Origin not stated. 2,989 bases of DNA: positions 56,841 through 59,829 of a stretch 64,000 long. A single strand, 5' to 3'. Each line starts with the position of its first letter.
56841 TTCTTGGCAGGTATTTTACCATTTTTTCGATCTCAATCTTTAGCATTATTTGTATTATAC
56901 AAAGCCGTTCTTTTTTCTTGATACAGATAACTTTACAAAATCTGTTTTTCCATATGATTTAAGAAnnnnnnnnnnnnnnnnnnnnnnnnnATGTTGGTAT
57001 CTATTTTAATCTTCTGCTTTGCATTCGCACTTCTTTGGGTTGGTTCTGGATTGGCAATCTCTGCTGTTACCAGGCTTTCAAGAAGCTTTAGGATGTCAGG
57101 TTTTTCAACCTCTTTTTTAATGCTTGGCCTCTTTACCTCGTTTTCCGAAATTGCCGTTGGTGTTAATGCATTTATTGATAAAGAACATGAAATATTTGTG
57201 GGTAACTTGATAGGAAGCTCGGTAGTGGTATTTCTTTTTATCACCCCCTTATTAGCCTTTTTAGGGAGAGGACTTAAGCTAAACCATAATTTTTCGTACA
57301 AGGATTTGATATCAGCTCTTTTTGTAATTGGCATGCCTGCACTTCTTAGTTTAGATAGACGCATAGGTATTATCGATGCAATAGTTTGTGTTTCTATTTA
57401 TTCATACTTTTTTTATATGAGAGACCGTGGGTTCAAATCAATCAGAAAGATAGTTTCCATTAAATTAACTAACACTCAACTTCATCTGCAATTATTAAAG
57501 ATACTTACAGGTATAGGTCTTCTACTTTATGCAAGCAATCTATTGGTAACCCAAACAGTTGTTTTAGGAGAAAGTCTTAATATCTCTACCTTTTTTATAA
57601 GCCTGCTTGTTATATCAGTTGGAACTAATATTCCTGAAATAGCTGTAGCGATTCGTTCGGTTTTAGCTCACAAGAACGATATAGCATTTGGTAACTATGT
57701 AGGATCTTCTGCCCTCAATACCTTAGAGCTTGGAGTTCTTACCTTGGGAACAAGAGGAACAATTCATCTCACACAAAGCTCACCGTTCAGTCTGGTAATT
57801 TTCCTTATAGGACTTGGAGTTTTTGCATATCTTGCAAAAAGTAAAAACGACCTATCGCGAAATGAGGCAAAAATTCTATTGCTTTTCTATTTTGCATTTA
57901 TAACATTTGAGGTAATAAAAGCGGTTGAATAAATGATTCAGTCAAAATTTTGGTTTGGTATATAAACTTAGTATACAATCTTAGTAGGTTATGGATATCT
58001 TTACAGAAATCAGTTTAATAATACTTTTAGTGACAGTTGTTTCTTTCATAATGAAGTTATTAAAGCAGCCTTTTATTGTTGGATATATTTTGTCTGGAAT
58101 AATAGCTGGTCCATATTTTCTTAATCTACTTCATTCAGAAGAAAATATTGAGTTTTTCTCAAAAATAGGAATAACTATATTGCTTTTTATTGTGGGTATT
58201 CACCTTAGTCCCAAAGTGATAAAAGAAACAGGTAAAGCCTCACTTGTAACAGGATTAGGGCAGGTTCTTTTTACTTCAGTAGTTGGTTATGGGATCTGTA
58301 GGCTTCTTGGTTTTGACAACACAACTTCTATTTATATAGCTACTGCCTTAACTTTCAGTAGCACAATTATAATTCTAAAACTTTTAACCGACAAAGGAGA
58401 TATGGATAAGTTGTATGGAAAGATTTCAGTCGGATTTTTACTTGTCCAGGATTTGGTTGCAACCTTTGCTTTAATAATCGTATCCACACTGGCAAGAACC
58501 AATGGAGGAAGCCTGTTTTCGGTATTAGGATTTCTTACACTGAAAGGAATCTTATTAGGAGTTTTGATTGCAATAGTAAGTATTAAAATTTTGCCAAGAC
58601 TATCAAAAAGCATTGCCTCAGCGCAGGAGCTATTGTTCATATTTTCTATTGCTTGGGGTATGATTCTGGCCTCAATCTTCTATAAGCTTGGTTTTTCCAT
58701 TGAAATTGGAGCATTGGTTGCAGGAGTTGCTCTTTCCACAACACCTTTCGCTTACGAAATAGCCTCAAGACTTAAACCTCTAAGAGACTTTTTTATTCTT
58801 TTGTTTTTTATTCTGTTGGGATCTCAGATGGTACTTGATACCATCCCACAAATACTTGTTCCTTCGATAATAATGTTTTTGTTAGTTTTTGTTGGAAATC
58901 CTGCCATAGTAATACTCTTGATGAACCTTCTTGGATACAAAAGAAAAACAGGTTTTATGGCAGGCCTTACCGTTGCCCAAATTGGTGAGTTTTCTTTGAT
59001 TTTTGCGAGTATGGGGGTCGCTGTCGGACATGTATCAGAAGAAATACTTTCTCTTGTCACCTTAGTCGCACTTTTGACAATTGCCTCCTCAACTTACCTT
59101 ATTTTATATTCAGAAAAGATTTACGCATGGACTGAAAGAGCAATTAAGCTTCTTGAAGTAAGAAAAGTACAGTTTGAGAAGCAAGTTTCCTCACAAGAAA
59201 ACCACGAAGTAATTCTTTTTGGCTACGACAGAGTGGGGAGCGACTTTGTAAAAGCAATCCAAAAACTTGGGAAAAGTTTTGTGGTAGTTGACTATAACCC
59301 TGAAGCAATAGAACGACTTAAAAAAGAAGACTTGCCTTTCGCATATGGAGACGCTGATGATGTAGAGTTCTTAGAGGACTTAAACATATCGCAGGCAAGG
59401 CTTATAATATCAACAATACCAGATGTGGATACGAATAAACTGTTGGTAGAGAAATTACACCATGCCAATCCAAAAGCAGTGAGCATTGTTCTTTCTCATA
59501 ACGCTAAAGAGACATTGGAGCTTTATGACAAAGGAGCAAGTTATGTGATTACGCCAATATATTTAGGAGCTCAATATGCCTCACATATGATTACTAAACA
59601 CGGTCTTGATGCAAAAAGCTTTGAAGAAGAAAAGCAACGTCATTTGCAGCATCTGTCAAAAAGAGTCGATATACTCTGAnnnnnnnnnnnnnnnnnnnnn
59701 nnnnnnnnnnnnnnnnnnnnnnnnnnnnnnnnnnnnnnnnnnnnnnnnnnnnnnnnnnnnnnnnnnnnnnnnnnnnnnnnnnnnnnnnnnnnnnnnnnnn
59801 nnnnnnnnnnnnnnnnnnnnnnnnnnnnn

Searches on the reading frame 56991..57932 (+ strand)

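Call 85: search_protein_families(library=pfam, proteins=[window:56991-57932:+], max_evalue=0.001)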
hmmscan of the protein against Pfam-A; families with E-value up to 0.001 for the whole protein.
window:56991-57932:+ (313 aa): 1 family
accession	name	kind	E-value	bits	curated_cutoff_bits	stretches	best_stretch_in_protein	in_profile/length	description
PF01699.29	Na_Ca_ex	-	4.2e-33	114.9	24.9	2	171-306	6-148/151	Sodium/calcium exchanger protein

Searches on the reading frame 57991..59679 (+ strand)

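Call 85: search_protein_families(library=pfam, proteins=[window:57991-59679:+], max_evalue=0.001)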
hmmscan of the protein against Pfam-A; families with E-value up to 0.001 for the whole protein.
window:57991-59679:+ (562 aa): 2 families
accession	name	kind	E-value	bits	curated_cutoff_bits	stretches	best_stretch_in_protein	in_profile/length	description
PF00999.27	Na_H_Exchanger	-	3.2e-54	184.7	26.2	1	12-365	5-363/375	Sodium/hydrogen exchanger, transmembrane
PF02254.24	TrkA_N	-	1.2e-21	77.6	23.8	1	407-522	1-116/116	TrkA-N domain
